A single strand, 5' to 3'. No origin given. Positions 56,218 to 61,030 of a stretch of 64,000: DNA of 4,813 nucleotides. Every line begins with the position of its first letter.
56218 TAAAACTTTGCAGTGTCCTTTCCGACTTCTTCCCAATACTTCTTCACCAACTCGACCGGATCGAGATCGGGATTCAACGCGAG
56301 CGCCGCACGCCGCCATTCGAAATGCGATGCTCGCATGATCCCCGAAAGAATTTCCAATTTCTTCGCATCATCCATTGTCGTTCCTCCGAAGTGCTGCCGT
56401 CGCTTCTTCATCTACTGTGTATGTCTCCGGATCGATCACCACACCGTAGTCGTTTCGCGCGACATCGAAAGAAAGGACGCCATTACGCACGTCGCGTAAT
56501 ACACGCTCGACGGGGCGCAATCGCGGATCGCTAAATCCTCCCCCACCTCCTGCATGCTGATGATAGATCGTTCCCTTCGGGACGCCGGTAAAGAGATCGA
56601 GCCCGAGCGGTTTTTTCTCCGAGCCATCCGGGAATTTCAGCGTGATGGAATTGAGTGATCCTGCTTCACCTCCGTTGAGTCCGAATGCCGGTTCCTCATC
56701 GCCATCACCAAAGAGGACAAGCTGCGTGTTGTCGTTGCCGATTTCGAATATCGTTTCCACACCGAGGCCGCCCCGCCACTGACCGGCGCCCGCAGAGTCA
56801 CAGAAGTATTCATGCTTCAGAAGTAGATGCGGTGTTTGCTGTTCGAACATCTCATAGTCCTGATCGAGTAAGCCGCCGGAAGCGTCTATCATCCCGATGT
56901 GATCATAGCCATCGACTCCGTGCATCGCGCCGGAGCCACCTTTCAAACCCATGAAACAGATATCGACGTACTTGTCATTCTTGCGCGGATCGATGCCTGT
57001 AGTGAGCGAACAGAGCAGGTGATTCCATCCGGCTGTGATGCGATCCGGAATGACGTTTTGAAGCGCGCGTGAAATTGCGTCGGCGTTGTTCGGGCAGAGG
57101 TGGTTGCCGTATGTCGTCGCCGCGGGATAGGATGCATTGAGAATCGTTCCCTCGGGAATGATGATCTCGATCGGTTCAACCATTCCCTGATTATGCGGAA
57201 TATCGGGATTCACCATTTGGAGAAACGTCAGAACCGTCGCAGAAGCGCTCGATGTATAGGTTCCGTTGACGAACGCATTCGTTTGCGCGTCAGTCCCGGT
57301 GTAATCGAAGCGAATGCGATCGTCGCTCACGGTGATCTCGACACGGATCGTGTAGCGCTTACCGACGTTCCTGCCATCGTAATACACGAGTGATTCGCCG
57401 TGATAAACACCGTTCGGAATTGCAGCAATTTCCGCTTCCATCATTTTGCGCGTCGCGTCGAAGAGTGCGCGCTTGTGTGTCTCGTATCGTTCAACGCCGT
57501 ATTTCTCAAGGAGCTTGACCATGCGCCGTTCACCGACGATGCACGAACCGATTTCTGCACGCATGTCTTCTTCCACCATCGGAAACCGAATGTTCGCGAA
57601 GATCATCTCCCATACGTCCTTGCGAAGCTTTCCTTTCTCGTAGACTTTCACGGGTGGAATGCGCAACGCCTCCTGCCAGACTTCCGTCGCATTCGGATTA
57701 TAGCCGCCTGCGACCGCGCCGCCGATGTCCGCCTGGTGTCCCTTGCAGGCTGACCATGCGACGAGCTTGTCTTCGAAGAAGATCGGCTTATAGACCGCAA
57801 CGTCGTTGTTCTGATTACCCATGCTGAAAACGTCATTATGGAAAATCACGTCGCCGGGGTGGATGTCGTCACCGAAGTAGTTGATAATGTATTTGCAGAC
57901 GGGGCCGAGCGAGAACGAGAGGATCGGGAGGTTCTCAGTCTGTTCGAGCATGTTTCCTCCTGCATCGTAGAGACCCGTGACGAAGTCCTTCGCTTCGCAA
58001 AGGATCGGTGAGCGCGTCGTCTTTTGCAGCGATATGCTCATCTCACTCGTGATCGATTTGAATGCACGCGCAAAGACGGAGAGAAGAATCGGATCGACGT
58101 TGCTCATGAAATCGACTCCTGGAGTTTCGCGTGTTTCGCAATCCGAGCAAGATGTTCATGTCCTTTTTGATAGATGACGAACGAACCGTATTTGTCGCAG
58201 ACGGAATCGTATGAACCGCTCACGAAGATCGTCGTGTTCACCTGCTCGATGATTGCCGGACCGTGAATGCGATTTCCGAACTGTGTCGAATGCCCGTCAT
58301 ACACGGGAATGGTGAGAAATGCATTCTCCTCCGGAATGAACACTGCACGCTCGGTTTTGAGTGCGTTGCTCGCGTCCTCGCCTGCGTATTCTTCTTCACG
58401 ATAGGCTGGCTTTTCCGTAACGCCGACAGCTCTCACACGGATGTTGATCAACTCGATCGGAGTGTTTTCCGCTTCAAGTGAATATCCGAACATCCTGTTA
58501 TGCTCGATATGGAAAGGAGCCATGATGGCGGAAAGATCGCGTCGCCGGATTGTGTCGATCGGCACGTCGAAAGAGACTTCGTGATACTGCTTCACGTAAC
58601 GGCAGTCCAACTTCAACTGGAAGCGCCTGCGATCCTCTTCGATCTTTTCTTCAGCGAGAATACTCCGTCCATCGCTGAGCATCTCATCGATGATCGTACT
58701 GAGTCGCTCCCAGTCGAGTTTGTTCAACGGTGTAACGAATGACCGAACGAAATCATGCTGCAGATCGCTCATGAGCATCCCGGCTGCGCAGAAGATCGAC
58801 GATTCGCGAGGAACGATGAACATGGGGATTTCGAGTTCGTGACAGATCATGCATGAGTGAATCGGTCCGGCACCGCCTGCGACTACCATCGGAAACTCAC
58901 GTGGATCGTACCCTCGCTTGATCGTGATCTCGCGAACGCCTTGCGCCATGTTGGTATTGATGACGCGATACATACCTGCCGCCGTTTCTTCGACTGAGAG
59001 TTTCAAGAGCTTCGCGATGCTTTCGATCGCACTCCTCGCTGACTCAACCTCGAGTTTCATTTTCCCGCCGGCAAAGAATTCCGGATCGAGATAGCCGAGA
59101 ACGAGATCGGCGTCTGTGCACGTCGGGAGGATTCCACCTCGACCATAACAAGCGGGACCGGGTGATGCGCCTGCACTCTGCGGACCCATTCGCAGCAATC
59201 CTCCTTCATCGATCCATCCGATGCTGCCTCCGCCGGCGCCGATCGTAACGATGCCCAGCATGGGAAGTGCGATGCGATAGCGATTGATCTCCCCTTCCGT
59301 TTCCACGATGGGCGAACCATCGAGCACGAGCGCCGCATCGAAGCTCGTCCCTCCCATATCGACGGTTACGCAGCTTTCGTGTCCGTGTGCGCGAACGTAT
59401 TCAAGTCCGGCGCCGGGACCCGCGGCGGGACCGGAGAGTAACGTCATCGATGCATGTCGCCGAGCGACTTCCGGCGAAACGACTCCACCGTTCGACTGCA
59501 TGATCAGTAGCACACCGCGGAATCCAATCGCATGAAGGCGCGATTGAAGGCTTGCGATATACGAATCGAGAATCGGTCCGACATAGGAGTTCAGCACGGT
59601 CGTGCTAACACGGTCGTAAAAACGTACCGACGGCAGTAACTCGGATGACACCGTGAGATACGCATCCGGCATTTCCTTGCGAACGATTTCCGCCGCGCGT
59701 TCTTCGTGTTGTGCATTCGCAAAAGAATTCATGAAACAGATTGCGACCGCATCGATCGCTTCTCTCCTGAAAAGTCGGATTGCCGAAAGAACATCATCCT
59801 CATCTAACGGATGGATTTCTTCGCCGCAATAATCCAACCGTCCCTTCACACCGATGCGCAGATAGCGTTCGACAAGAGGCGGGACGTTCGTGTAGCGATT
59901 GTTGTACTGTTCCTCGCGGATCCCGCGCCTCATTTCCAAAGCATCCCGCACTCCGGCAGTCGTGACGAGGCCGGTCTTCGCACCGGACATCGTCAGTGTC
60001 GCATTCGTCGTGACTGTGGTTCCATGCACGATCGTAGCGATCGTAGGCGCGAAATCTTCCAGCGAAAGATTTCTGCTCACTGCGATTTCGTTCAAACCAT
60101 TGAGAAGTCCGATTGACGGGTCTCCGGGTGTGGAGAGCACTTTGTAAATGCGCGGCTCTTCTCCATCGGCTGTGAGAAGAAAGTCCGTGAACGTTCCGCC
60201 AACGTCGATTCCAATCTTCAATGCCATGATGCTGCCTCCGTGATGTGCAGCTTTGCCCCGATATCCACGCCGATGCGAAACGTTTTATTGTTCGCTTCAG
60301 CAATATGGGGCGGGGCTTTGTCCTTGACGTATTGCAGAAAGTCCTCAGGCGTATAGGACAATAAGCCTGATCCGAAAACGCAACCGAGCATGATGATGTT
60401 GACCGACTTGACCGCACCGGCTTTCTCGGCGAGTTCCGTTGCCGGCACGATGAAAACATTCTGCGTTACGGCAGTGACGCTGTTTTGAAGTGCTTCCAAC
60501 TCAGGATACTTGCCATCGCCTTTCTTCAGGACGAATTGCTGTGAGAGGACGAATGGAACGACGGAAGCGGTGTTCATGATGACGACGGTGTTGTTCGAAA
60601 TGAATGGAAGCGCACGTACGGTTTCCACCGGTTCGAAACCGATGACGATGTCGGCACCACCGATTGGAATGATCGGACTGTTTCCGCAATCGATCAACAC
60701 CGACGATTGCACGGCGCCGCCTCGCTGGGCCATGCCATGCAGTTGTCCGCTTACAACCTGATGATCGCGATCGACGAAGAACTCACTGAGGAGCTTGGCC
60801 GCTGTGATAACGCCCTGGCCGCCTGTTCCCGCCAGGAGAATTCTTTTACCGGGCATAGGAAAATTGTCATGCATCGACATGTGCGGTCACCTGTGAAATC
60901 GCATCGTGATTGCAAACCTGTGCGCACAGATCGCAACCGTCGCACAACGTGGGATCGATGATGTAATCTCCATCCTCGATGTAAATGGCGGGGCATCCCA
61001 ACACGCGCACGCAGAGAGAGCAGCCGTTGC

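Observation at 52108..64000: Nine-gene tightly coupled operon: TrpB2 - IorA - IorB - hydantoinase A/B - Cys/His protein - ACAD-fold - HMGCS-like::DUF35 - thiolase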

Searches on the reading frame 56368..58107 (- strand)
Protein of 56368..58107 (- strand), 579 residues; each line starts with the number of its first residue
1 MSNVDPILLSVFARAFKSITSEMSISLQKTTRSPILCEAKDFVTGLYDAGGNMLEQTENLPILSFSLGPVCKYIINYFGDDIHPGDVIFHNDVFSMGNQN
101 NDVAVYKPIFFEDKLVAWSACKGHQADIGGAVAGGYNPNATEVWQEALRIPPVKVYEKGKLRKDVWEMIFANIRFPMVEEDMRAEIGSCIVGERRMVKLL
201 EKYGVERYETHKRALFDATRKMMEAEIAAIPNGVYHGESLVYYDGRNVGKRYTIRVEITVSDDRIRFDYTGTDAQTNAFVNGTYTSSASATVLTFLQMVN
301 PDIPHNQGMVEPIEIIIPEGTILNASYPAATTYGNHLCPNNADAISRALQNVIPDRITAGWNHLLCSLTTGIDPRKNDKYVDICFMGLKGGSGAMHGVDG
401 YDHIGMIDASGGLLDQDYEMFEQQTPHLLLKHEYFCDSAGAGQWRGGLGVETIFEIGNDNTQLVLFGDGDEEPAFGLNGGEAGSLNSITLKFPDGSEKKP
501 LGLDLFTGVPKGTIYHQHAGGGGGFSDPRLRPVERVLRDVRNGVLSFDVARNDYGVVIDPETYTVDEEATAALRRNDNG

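Call 5: search_protein_families(library=pfam, proteins=[window:56368-58107:-])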
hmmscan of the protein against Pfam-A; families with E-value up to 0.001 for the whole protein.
window:56368-58107:- (579 aa): 1 family
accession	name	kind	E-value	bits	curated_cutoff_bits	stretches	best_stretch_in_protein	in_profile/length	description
PF02538.19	Hydantoinase_B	-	1.8e-146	489.1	26.8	1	5-528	1-519/519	Hydantoinase B/oxoprolinase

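Call 6: search_protein_families(library=ncbifam, proteins=[window:56368-58107:-])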
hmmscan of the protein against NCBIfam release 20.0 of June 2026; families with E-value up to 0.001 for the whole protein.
window:56368-58107:- (579 aa): 2 families
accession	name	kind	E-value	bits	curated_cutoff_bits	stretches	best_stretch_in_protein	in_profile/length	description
NF050157.1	CapLactmsBetCapB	equivalog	1.1e-128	430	1000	1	4-575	1-576/577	caprolactamase subunit beta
NF042976.1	AcphenoCarb_ApcD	equivalog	3.1e-34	118.3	1500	2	37-453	61-486/685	acetophenone carboxylase subunit delta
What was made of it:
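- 56368..58107 (-): HyuB, the beta subunit of the same enzyme (IaaE equivalent). CapB scores 430 bits against a cut-off of 1000 (calls 5, 6).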

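Call 48: list_cluster_members(proteins=[window:56368-58107:-, window:58104-60227:-, window:52108-53301:-, window:53352-54761:-, window:50413-51597:-, window:49038-49667:-, window:46689-48344:+, window:54758-55888:-])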
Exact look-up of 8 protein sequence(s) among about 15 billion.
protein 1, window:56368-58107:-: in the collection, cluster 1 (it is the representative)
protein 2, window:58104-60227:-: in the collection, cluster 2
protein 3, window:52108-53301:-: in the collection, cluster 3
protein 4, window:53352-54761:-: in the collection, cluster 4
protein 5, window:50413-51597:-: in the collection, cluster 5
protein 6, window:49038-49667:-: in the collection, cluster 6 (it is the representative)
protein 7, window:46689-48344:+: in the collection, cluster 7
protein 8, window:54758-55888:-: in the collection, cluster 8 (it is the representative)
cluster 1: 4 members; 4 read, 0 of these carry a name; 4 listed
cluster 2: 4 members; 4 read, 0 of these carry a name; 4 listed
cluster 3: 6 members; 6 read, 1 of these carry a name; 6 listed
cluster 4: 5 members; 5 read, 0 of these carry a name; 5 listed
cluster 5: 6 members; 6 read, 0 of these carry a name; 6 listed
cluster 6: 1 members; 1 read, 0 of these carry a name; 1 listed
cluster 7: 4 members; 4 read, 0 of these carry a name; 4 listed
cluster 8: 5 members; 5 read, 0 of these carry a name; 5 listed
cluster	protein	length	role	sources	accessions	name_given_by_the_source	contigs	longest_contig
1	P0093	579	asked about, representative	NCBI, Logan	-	-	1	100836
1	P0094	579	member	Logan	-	-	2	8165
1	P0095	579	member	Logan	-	-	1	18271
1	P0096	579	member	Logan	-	-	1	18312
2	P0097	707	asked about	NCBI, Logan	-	-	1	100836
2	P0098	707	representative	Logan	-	-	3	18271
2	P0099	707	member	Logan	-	-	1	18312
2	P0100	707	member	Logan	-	-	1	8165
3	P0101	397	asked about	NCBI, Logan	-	-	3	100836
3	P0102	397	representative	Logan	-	-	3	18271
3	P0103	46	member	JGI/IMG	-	hypothetical protein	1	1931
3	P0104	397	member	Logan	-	-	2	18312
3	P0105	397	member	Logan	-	-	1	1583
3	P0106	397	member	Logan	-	-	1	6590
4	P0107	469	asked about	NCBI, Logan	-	-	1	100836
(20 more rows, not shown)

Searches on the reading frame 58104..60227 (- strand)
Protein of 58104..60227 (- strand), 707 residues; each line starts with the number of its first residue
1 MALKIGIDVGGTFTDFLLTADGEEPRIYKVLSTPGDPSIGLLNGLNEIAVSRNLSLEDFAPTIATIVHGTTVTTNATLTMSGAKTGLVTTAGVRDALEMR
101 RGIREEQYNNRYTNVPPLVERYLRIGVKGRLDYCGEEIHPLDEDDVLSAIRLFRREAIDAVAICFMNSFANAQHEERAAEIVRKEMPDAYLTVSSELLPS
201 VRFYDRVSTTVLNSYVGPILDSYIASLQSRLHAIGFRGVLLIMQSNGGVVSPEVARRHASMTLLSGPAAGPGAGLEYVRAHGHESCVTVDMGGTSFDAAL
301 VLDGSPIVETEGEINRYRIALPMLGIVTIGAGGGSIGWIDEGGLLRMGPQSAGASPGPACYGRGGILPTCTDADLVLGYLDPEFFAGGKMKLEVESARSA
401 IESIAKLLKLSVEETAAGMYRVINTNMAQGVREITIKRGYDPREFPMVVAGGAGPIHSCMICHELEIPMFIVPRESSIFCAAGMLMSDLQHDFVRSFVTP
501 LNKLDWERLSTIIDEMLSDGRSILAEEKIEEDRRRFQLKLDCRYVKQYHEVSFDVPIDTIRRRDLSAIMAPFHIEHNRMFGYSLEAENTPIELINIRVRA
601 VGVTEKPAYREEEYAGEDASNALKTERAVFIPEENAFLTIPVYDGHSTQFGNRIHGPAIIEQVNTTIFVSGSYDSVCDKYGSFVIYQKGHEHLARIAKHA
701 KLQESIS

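Call 5: search_protein_families(library=pfam, proteins=[window:58104-60227:-])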
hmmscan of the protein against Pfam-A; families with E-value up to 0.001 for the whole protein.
window:58104-60227:- (707 aa): 3 families
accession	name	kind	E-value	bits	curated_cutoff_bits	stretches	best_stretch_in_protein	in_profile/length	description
PF01968.24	Hydantoinase_A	-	1.7e-93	313.5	22.9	1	206-492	1-290/291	Hydantoinase/oxoprolinase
PF05378.19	Hydant_A_N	-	1.1e-44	152.6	25.2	1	4-185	1-175/176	Hydantoinase/oxoprolinase N-terminal region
PF19278.4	Hydant_A_C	-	8.8e-15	55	21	1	509-681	14-186/193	Hydantoinase/oxoprolinase C-terminal domain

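Call 6: search_protein_families(library=ncbifam, proteins=[window:58104-60227:-])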
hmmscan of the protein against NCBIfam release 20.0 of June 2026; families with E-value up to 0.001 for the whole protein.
window:58104-60227:- (707 aa): 3 families
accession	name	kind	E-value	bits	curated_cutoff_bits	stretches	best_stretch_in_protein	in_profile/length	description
NF050156.1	CapLactmsAlpCapA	equivalog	5.2e-206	686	1000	1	4-687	2-687/689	caprolactamase subunit alpha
NF042975.2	AcphenoCarb_ApcC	equivalog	7.9e-115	384.7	1500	1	5-687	11-711/733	acetophenone carboxylase subunit gamma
NF042960.1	AcphenoCarb_ApcA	equivalog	8.1e-68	229.2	1250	1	3-682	2-652/658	acetophenone carboxylase subunit alpha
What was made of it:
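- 58104..60227 (-): HyuA, the ATP-binding alpha subunit of a hydantoinase/lactamase-type enzyme. It is the IaaC equivalent and a candidate 2-oxoindoleacetyl-CoA gamma-lactamase. The best NCBIfam model is caprolactamase CapA, at 686 bits against a cut-off of 1000 (calls 5, 6).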

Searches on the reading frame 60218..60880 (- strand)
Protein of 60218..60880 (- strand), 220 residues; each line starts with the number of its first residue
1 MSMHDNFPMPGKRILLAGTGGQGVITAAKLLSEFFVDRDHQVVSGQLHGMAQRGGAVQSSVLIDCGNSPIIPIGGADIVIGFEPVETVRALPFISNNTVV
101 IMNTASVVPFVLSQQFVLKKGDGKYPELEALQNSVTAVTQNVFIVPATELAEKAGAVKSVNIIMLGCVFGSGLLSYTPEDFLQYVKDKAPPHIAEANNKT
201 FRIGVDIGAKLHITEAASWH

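Call 5: search_protein_families(library=pfam, proteins=[window:60218-60880:-])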
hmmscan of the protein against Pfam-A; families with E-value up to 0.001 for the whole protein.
window:60218-60880:- (220 aa): 1 family
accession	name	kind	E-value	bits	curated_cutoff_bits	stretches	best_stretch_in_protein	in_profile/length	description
PF01558.24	POR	-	2.3e-31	109.7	27.4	1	20-205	1-172/173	Pyruvate ferredoxin/flavodoxin oxidoreductase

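Call 6: search_protein_families(library=ncbifam, proteins=[window:60218-60880:-])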
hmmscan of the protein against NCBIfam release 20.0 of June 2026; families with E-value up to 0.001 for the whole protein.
window:60218-60880:- (220 aa): 25 families
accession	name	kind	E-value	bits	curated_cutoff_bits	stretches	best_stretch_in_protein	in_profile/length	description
NF005323.0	PRK06853.1-3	equivalog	5.4e-46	157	238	1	14-206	9-193/197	indolepyruvate oxidoreductase subunit beta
TIGR03334.1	IOR_beta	equivalog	4.2e-43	147.5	205.8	1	14-205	3-188/189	indolepyruvate ferredoxin oxidoreductase subunit beta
NF005322.0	PRK06853.1-2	equivalog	2.3e-40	138.5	237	1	13-208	7-193/197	indolepyruvate oxidoreductase subunit beta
NF005325.0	PRK06853.1-5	equivalog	2.1e-37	128.8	230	1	12-206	4-189/192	indolepyruvate oxidoreductase subunit beta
NF004917.0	PRK06274.1-3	equivalog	2.7e-32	112.3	284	1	14-204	5-189/203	indolepyruvate oxidoreductase subunit beta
NF005324.0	PRK06853.1-4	equivalog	3.3e-29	102.1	222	1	12-210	3-191/196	indolepyruvate oxidoreductase subunit beta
NF005327.0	PRK06853.2-1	equivalog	1.1e-27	97.1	242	1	13-175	5-157/194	indolepyruvate oxidoreductase subunit beta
NF005328.0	PRK06853.2-2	equivalog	3.9e-26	92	240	1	13-216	5-191/192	indolepyruvate oxidoreductase subunit beta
NF005326.0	PRK06853.1-6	equivalog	5e-26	91.8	348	1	13-208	5-196/202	indolepyruvate oxidoreductase subunit beta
NF004918.0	PRK06274.1-4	equivalog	3.2e-25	89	278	1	14-200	5-184/202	indolepyruvate oxidoreductase subunit beta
NF004915.0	PRK06274.1-1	equivalog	3.1e-19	69.2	274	1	14-207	5-191/194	indolepyruvate oxidoreductase subunit beta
NF004916.0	PRK06274.1-2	equivalog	1e-17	64.8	227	1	11-114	2-104/178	indolepyruvate oxidoreductase subunit beta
NF009589.0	PRK13030.1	subfamily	1.4e-13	49.5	816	1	12-206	729-925/1170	indolepyruvate ferredoxin oxidoreductase family protein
NF006179.0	PRK08312.1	subfamily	2.8e-11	43.2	348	1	14-207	14-212/514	indolepyruvate oxidoreductase subunit beta family protein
NF005329.0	PRK06853.2-4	equivalog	4.8e-11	43.2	267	1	13-84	3-81/175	indolepyruvate oxidoreductase subunit beta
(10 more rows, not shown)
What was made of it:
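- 60218..60880 (-): IorB, IOR beta subunit (218 or 220 aa, depending on the start codon). The best NCBIfam hits are IOR beta models, at 157 bits and below their cut-offs of 205-238 (calls 5, 6).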

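Call 57: find_encoding_contigs(protein=window:60218-60874:-, flank=10000, max_places=3)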
Protein window:60218-60874:- (218 aa): 2 contigs read that carry it; 1 place shown.
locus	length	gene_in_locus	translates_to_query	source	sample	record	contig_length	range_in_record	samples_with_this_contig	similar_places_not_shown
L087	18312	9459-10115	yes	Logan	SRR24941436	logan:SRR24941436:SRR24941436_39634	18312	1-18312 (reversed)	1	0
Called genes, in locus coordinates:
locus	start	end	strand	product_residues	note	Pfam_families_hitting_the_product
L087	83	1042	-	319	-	PF14378:PAP2_3, PF01569:PAP2, PF14360:PAP2_C (weak)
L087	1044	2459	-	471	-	PF03448:MgtE_N, PF00571:CBS, PF01769:MgtE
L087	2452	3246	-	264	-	PF00398:RrnaAD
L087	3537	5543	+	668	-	PF00211:Guanylate_cyc, PF13176:TPR_7 (faint), PF13424:TPR_12 (faint), PF07719:TPR_2 (faint), PF12895:ANAPC3 (faint), PF13414:TPR_11 (faint), PF00515:TPR_1 (weak), PF25063:ARM_TT21_C (weak), +8 more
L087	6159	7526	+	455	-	PF00291:PALP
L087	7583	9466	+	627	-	PF01855:POR_N, PF02775:TPP_enzyme_C, PF00037:Fer4 (faint)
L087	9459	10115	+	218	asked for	PF01558:POR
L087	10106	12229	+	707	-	PF05378:Hydant_A_N, PF01968:Hydantoinase_A, PF19278:Hydant_A_C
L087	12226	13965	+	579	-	PF02538:Hydantoinase_B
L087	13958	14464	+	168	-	PF14196:ATC_hydrolase (weak)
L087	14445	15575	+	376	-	PF02771:Acyl-CoA_dh_N, PF02770:Acyl-CoA_dh_M, PF00441:Acyl-CoA_dh_1, PF08028:Acyl-CoA_dh_2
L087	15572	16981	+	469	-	PF08545:ACP_syn_III (faint), PF12172:zf-ChsH2 (faint), PF01796:OB_ChsH2_C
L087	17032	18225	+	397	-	PF00108:Thiolase_N, PF02803:Thiolase_C, PF22691:Thiolase_C_1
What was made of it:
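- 60218..60880 (-): The 218-aa form is the gene called in public assemblies (call 57).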
